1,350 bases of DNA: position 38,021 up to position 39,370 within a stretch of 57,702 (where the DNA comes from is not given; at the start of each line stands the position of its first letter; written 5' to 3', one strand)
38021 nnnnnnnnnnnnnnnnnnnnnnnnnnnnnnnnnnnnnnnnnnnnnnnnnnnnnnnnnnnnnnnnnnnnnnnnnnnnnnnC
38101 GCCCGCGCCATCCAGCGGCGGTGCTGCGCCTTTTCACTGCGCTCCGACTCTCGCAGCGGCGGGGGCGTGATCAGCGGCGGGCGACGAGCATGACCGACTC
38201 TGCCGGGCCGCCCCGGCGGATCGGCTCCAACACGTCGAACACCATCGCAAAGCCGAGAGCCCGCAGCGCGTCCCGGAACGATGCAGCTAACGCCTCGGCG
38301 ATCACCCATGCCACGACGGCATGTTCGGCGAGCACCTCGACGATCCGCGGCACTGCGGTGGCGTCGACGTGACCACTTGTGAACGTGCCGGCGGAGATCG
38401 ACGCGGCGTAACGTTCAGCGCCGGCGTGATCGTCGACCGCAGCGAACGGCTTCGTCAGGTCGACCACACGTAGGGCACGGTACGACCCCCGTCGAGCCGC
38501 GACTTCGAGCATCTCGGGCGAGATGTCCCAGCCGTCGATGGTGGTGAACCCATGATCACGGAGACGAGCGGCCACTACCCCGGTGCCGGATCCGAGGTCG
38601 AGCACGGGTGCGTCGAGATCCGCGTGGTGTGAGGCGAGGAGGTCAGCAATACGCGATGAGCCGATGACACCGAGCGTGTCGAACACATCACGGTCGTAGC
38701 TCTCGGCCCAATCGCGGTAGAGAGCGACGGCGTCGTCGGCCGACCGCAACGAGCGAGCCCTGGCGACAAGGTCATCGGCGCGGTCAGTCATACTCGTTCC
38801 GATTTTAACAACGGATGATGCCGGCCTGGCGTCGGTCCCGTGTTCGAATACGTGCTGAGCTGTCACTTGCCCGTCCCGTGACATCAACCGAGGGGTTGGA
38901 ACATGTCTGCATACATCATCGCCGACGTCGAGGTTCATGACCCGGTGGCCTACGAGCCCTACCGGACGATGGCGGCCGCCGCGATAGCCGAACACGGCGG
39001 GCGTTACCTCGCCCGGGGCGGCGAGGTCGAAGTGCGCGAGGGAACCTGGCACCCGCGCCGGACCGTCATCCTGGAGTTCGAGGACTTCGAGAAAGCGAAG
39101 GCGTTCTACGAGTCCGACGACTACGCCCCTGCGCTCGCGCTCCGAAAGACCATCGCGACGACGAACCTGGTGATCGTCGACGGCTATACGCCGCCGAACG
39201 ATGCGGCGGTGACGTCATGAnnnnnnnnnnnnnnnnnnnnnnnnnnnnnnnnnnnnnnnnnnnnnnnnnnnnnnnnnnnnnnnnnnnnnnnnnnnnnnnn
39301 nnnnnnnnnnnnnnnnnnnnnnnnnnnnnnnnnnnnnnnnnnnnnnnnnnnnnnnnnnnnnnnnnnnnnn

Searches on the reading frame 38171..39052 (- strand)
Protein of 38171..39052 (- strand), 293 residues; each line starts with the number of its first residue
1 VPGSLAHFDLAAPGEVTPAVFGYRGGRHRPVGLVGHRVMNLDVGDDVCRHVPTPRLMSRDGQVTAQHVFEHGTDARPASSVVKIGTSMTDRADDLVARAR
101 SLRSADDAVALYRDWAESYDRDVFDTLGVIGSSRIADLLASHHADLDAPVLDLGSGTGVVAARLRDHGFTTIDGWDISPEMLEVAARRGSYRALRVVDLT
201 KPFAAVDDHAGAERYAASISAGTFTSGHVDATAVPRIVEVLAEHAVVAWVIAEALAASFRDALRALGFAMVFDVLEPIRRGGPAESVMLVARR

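Call 25: search_protein_families(library=pfam, proteins=[window:38171-39052:-])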
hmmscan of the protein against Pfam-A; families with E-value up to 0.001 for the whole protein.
window:38171-39052:- (293 aa): 5 families
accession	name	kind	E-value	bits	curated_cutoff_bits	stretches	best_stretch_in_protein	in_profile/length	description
PF13649.12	Methyltransf_25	-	2.8e-08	34.8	27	1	150-201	1-53/97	Methyltransferase domain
PF08241.18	Methyltransf_11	-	4.3e-06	27.7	21.2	1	151-203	1-56/95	Methyltransferase domain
PF13489.12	Methyltransf_23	-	6.3e-06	26.5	27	1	144-200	20-61/164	Methyltransferase domain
PF08242.18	Methyltransf_12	-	1.5e-05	26.1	30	1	151-200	1-52/98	Methyltransferase domain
PF13847.12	Methyltransf_31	-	0.00016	21.8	27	1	148-188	5-47/145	Methyltransferase domain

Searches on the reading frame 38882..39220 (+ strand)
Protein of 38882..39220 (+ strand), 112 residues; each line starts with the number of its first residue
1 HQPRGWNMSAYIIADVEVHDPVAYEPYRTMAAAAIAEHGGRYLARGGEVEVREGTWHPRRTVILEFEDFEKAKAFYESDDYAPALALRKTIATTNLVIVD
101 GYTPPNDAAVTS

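Call 65: search_protein_families(library=pfam, proteins=[window:38882-39220:+], max_evalue=0.01)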
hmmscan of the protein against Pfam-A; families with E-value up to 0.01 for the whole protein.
window:38882-39220:+ (112 aa): 1 family
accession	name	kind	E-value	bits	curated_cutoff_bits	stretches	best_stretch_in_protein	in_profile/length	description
PF07045.17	DUF1330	-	3e-35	120.9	23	1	9-102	1-94/94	Domain of unknown function (DUF1330)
